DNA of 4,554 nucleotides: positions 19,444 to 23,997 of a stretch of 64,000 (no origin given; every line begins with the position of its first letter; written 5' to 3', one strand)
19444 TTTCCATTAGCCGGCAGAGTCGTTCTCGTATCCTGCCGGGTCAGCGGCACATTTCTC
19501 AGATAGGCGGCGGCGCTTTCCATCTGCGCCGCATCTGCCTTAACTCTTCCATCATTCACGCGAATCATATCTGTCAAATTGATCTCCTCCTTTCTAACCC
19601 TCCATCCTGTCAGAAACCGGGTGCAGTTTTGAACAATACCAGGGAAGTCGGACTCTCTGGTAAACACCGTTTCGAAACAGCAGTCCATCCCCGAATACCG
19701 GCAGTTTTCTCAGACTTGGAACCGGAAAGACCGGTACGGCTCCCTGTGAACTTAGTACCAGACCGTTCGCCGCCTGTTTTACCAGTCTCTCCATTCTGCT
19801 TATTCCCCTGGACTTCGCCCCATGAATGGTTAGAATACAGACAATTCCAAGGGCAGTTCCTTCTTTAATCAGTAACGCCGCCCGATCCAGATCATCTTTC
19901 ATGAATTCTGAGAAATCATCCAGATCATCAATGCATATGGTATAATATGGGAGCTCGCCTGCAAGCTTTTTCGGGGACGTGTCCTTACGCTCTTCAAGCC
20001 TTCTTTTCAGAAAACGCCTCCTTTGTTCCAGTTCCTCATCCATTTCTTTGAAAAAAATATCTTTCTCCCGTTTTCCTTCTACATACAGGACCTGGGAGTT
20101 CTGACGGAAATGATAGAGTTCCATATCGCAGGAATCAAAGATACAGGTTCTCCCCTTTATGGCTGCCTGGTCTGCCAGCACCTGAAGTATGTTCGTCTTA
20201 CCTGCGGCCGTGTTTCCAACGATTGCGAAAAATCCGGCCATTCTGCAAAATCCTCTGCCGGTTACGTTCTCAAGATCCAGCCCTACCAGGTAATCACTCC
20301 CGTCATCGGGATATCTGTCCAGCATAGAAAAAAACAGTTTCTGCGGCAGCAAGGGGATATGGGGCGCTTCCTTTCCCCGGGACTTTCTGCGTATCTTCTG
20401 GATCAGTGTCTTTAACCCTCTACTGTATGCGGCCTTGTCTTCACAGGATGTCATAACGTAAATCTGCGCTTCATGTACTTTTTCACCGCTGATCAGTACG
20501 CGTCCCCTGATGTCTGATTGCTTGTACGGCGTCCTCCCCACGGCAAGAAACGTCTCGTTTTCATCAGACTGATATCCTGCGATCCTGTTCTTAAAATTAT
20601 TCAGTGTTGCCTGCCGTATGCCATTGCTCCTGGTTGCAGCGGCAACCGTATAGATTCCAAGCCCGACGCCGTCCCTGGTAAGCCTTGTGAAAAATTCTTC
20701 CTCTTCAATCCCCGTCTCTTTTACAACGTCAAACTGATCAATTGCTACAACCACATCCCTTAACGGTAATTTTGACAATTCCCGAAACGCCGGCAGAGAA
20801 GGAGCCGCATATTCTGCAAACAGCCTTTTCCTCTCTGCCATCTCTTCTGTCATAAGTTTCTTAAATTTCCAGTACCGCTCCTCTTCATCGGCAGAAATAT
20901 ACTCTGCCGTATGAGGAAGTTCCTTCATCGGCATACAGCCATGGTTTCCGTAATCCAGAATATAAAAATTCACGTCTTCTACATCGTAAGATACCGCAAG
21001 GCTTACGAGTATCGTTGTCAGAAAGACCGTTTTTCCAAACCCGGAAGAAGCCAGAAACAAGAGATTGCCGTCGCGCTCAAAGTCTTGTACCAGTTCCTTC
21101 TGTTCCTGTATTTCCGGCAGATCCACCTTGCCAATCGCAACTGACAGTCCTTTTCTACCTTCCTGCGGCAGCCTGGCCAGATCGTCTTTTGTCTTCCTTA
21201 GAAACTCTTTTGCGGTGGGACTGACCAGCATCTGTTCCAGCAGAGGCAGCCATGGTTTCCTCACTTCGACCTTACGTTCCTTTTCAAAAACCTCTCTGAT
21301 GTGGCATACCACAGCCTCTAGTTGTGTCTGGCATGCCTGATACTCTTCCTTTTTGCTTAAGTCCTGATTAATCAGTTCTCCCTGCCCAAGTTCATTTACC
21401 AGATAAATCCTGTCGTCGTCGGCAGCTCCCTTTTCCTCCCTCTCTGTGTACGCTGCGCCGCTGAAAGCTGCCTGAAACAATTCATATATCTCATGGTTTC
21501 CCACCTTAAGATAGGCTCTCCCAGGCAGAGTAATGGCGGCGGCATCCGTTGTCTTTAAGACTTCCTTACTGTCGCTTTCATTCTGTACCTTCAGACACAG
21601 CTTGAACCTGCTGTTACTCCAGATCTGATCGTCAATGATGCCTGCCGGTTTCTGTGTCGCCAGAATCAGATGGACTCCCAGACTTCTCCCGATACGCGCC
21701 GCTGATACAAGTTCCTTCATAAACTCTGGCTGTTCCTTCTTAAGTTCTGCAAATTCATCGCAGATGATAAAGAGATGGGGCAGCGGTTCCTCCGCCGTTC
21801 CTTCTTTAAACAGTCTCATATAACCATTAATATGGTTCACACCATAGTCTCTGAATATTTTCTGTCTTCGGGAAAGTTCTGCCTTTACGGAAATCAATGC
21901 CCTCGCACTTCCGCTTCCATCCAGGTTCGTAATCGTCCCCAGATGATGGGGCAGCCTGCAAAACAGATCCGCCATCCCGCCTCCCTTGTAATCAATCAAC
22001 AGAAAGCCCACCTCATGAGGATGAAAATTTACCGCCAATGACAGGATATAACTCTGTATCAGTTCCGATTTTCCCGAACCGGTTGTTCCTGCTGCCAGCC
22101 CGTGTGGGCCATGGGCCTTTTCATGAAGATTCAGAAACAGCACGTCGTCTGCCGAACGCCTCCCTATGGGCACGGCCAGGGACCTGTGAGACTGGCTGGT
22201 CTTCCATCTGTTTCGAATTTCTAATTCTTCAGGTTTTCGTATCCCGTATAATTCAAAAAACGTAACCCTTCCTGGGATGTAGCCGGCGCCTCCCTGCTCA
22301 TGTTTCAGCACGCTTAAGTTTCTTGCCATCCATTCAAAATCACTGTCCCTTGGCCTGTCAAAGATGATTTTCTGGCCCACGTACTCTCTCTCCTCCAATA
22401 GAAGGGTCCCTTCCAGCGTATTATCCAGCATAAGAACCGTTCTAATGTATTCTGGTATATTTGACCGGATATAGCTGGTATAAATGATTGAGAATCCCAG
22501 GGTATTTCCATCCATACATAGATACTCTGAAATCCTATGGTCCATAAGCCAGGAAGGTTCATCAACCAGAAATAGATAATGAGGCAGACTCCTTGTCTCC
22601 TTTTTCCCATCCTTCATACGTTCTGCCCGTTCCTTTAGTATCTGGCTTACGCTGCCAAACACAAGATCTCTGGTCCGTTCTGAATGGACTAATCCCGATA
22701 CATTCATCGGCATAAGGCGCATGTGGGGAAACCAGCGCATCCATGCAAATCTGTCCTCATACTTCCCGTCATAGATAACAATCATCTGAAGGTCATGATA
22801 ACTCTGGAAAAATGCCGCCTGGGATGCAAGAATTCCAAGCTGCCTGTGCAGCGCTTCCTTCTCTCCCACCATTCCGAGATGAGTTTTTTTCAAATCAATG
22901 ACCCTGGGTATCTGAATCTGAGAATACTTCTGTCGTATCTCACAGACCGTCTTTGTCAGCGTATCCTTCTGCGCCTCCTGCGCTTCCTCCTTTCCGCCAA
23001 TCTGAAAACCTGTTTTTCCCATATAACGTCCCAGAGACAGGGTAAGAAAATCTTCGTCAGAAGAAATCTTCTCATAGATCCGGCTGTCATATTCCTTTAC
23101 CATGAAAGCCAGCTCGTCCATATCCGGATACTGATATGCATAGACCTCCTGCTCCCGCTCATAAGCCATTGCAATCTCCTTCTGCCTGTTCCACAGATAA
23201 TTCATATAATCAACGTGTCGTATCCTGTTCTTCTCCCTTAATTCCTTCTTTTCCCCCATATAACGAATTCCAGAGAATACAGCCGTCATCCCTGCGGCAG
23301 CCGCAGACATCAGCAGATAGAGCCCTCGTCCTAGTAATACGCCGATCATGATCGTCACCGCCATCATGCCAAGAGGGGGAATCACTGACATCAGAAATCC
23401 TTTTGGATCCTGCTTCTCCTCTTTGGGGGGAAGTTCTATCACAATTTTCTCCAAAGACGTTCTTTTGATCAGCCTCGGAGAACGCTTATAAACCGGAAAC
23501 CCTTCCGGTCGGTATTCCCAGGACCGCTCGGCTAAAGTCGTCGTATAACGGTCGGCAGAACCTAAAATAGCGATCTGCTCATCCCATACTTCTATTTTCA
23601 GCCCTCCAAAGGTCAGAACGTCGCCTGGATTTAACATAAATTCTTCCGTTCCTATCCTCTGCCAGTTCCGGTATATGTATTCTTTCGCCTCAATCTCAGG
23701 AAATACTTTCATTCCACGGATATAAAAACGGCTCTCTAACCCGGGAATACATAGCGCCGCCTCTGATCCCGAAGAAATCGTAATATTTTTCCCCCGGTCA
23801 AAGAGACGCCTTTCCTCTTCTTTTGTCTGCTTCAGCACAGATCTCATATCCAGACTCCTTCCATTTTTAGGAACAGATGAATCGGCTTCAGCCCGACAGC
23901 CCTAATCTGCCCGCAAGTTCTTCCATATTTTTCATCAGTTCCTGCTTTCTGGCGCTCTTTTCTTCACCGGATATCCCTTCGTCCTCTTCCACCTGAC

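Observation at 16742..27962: Compact ten-gene type VIIb secretion operon with toxin cargo and uniformly shortened membrane components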

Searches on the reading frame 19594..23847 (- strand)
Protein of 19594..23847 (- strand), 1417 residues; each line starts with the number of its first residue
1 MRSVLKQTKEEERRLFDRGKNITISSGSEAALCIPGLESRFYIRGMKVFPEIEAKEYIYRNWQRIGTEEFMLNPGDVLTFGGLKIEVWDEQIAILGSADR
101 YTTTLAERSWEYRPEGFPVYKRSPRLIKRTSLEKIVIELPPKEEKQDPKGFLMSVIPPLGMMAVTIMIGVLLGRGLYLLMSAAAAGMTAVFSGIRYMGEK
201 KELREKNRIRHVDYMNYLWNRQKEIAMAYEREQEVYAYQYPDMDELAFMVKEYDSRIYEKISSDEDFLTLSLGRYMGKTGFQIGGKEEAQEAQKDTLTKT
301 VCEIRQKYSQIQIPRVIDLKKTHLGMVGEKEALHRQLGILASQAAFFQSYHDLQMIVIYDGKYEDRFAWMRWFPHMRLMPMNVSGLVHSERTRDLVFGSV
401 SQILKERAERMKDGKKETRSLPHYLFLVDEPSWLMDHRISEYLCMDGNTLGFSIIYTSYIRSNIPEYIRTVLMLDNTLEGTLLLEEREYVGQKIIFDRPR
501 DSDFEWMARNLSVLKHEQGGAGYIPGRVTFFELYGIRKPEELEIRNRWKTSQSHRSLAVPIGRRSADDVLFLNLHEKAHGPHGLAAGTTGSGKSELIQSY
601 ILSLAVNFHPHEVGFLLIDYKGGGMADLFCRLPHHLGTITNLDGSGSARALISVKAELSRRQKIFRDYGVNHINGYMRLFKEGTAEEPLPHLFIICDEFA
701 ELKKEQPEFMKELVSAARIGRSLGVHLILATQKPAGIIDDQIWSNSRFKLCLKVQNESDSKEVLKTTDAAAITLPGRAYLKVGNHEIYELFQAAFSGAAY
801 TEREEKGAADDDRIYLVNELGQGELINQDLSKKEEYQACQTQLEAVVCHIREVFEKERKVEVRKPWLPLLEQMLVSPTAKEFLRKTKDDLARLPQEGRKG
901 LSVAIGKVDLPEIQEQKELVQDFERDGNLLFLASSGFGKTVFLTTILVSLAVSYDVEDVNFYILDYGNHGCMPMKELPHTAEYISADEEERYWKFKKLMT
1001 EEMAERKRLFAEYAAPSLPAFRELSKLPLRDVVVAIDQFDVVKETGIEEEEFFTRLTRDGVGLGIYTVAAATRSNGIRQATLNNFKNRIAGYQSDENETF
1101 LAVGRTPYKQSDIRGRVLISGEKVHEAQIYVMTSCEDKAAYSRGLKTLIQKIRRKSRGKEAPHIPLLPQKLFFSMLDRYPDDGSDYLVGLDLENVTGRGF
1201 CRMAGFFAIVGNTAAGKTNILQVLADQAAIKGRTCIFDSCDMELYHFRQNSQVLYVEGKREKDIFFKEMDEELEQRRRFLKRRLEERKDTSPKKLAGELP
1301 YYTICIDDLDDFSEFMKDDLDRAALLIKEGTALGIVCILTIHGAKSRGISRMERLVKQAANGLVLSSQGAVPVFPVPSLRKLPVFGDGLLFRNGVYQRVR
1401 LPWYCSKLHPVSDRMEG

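Call 3: search_protein_families(library=pfam, proteins=[window:19594-23847:-], max_evalue=0.1)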
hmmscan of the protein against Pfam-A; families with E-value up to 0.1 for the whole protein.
window:19594-23847:- (1417 aa): 15 families
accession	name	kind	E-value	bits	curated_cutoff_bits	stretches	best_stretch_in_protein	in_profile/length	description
PF01580.24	FtsK_SpoIIIE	-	1.3e-49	169.1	24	2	545-735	6-220/221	FtsK/SpoIIIE family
PF13401.12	AAA_22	-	1.2e-08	35.7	27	1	582-732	7-123/130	AAA domain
PF13481.12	AAA_25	-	0.00011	22.3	27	0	1199-1263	28-85/195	AAA domain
PF01935.23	DUF87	-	0.00078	20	23.2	0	1207-1239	26-60/220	Helicase HerA, central domain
PF13191.12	AAA_16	-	0.0049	17.8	32.6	0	1205-1285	25-103/167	AAA ATPase domain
PF13245.12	AAA_19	-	0.0076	16.9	25.1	0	916-975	1-58/134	AAA domain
PF05872.18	HerA_C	-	0.0097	15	22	0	576-622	17-59/502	Helicase HerA-like C-terminal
PF13555.12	AAA_29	-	0.0099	16.1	27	0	580-600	23-42/61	P-loop containing region of AAA domain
PF02367.23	TsaE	-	0.01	16.2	26.6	0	918-1003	13-91/128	Threonylcarbamoyl adenosine biosynthesis protein TsaE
PF20720.3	nSTAND3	-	0.013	15.6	27.2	0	1205-1259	18-74/155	Novel STAND NTPase 3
PF12775.13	AAA_7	-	0.022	14.7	25.8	0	579-611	32-65/181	P-loop containing dynein motor region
PF12846.13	AAA_10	-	0.031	13.8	27.5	0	1202-1281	19-79/362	AAA-like domain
PF12696.13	TraG-D_C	-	0.046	14.1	22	0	692-762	2-74/126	TraM recognition site of TraD and TraG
PF10412.15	TrwB_AAD_bind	-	0.067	12.5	20.5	0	1207-1239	18-51/387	Type IV secretion-system coupling protein DNA-binding domain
PF00005.33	ABC_tran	-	0.091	13.8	25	0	1207-1252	14-62/137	ABC transporter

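Call 4: search_protein_families(library=ncbifam, proteins=[window:19594-23847:-], max_evalue=0.1)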
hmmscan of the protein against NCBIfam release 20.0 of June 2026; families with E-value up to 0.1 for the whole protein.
window:19594-23847:- (1417 aa): 12 families
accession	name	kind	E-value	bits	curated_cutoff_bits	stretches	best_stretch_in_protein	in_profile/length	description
TIGR03928.1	T7_EssCb_Firm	equivalog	0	1306.1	778.4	1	116-1403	2-1296/1296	type VII secretion protein EssC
TIGR03924.1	T7SS_EccC_a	equivalog_domain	1.4e-103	347.9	509.15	2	139-798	3-671/673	type VII secretion protein EccCa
TIGR03925.1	T7SS_EccC_b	equivalog_domain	3.7e-78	263.2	346.55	2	858-1367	13-528/564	type VII secretion protein EccCb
NF007615.0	PRK10263.1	equivalog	1.1e-17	63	1566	2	556-678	989-1106/1355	DNA translocase FtsK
NF040937.1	HerA_Thermprot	equivalog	5.2e-09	35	800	1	689-770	349-430/487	DNA double-strand break repair helicase HerA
TIGR03743.1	SXT_TraD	subfamily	0.00014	20.4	366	1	1175-1236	145-207/636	conjugative transfer system coupling protein TraD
NF006230.0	PRK08363.1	equivalog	0.00084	18.2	534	1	1252-1335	280-364/398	alanine aminotransferase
NF040819.1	helicase_HerA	equivalog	0.0016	17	970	1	703-768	417-481/561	DNA double-strand break repair helicase HerA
NF010572.0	PRK13965.1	subfamily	0.0017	17.5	486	1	162-277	170-281/337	class 1b ribonucleoside-diphosphate reductase subunit beta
NF041017.1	DNA_import_CedB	equivalog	0.014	14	700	0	559-622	254-314/590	DNA import protein CedB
NF006229.0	PRK08361.1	equivalog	0.052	12.5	624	0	1259-1336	282-361/391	aspartate aminotransferase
TIGR00929.1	VirB4_CagE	subfamily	0.066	11.4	643.1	0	1203-1249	436-483/792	VirB4 family type IV secretion/conjugal transfer ATPase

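Call 34: search_solved_structures(query=window:19594-23847:-, max_evalue=0.01, show_alignments=0)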
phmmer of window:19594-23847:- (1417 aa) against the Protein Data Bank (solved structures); distinct sequences matched with E-value up to 0.01: 18.
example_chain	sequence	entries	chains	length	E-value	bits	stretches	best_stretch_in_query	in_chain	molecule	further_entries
9qks_G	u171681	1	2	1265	5.9e-198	663.3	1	58-868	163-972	ESX secretion system protein YukB,Green fluorescent protein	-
4lya_A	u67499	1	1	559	5.8e-64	219.3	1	873-1402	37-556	Uncharacterized protein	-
5fv0_A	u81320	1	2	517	2.3e-63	217.3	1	904-1402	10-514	ESX secretion system protein EccC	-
4nh0_A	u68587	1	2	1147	4.4e-63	216.4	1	326-1225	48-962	Cell divisionFtsK/SpoIIIE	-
7b9f_C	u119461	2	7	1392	1.6e-48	168.2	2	156-795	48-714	EccC5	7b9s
7np7_C1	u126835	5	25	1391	6.1e-44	153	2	301-795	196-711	ESX-5 secretion system protein EccC5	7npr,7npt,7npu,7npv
4n1a_A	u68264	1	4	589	1.6e-19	72.1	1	580-786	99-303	Cell divisionFtsK/SpoIIIE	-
2ius_A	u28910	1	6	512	4.6e-17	63.9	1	552-772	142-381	DNA TRANSLOCASE FTSK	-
2iuu_A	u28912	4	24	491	8e-16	59.8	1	577-770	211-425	DNA TRANSLOCASE FTSK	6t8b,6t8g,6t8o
2iut_A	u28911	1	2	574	1.3e-15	59.1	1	577-770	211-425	DNA TRANSLOCASE FTSK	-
9jv8_A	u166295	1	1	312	5e-13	50.6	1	567-778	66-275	ESX-1 secretion system protein EccCb1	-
6o1w_A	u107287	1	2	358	1.4e-10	42.4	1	579-787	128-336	DNA translocase coupling protein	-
6o1x_A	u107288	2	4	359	1.4e-10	42.4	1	579-787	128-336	DNA translocase coupling protein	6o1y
6o1z_A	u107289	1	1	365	1.5e-10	42.4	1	579-787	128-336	DNA translocase coupling protein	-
6umm_E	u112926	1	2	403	1.6e-08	35.7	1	125-432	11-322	ESX-3 secretion system protein EccC3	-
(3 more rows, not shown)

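Call 88: list_cluster_members(proteins=[window:19594-23847:-, window:17817-19256:-, window:23888-24985:-])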
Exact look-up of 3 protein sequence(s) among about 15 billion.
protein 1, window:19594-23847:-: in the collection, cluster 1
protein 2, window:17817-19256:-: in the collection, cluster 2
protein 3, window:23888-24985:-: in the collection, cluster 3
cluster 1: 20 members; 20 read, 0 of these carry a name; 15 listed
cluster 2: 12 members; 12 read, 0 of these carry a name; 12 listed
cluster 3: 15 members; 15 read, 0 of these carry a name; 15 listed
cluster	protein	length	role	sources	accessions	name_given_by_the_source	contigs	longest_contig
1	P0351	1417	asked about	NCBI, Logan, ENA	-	-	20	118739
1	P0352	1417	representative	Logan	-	-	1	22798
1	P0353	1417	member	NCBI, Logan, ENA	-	-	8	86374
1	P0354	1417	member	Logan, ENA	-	-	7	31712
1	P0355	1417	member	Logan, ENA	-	-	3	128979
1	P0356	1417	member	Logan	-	-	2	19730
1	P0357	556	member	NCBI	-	-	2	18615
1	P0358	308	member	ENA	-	-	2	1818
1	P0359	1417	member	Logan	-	-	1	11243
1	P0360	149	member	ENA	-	-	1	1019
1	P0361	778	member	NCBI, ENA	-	-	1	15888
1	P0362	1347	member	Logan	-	-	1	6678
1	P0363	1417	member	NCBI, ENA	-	-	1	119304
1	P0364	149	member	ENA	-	-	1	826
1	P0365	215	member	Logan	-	-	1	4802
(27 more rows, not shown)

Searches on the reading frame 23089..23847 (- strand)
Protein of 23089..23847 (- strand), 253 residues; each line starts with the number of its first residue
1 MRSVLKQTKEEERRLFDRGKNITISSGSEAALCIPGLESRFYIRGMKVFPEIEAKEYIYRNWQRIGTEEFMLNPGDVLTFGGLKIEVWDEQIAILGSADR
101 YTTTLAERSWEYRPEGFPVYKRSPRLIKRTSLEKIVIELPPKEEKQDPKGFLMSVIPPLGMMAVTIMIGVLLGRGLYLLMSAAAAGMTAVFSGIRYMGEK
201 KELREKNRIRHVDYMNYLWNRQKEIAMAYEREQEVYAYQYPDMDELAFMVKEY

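Call 66: search_solved_structures(query=window:23089-23847:-, max_evalue=1, show_alignments=2)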
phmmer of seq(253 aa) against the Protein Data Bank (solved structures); distinct sequences matched with E-value up to 1: 6.
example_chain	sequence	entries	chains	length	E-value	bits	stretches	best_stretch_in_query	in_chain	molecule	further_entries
9qks_G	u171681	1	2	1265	9.1e-20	73.7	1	58-252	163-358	ESX secretion system protein YukB,Green fluorescent protein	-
6umm_E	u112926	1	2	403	0.091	14.7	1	125-247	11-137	ESX-3 secretion system protein EccC3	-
6sgw_F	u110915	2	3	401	0.092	14.7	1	125-247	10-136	ESX-3 secretion system protein EccC3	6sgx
6lar_F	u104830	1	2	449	0.12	14.4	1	125-247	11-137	ESX-3 secretion system protein EccC3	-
3s2u_A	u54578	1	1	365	0.13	14.3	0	70-120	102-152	UDP-N-acetylglucosamine--N-acetylmuramyl-(pentapeptide) pyrophosphoryl-undecaprenol N-acet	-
1wv3_A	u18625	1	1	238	0.28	13.1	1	75-143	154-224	similar to DNA segregation ATPase and related proteins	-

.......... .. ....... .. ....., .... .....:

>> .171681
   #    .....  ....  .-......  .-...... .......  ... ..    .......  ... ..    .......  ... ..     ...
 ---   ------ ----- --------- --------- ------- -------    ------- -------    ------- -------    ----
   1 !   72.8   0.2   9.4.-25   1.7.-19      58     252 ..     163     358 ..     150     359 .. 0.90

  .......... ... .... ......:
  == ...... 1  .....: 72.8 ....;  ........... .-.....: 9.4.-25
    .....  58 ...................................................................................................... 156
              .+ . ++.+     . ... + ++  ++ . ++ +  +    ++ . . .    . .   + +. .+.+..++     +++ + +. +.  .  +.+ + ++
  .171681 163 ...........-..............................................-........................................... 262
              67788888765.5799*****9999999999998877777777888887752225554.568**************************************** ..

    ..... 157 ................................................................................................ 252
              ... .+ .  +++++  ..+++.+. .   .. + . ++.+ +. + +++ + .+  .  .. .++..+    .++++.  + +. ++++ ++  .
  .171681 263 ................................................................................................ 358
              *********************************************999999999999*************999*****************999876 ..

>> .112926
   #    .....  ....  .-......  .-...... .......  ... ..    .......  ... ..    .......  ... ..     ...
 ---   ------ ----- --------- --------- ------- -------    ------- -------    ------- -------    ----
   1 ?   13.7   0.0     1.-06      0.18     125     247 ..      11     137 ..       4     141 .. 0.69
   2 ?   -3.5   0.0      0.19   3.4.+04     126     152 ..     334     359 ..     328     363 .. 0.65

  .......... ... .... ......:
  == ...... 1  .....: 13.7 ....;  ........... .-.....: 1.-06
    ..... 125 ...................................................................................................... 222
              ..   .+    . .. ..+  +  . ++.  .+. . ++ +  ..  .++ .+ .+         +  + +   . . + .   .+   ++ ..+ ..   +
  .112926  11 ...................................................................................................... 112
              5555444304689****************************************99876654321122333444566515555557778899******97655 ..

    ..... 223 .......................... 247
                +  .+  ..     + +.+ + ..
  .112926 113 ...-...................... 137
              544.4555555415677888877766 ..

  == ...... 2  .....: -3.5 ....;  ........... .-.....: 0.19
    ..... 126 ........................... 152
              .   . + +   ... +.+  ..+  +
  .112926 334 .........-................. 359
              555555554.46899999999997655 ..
